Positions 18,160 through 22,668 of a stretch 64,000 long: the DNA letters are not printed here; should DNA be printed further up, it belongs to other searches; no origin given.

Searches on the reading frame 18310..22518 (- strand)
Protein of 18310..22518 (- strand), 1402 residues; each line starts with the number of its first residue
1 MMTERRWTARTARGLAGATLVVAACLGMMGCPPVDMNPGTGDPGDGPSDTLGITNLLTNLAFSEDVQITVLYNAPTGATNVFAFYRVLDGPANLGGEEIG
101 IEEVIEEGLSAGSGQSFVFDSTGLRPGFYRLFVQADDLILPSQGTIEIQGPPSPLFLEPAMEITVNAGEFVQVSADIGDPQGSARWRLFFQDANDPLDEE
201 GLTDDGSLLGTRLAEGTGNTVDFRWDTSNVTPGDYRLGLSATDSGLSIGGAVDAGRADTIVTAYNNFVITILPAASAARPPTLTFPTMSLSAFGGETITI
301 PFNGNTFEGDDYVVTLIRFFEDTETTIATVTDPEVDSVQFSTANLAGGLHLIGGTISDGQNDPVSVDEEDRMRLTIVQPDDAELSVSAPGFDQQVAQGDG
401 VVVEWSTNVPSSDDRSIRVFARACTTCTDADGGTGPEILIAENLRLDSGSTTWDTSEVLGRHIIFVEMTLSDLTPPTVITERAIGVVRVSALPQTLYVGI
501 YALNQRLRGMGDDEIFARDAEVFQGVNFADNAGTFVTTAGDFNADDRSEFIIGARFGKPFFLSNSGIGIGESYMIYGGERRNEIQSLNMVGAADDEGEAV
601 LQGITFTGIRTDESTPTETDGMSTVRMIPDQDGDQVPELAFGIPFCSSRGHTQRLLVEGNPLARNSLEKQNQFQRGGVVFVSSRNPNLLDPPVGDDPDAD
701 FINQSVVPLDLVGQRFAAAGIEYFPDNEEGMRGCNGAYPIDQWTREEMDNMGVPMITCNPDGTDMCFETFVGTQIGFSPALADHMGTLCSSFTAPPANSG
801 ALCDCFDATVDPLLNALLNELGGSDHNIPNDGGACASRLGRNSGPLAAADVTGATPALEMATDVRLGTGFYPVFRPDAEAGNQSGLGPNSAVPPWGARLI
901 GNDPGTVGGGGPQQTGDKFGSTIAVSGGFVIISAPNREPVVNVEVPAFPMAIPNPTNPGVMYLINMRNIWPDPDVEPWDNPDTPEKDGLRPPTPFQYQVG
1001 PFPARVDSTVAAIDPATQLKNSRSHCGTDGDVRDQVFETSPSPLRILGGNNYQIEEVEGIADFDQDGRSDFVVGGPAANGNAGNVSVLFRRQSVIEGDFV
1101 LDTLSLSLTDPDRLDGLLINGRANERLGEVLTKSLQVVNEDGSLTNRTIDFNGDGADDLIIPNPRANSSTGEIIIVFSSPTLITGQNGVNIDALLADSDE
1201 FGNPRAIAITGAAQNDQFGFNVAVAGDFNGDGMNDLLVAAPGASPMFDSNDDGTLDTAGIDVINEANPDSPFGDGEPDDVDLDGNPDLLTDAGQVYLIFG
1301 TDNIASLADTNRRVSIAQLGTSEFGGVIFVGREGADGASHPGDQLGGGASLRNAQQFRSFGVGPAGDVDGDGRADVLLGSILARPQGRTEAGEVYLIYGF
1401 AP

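Call 64: search_protein_families(library=pfam, proteins=[window:18310-22518:-], max_evalue=0.00001)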
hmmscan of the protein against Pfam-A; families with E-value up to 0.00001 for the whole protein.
window:18310-22518:- (1402 aa): 2 families
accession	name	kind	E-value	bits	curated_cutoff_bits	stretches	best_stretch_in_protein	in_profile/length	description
PF01839.29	FG-GAP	-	2.8e-25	88.1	22.1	1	1218-1254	1-33/37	FG-GAP repeat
PF13517.12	FG-GAP_3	-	3.7e-07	31.1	26.9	0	1227-1289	1-60/61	FG-GAP-like repeat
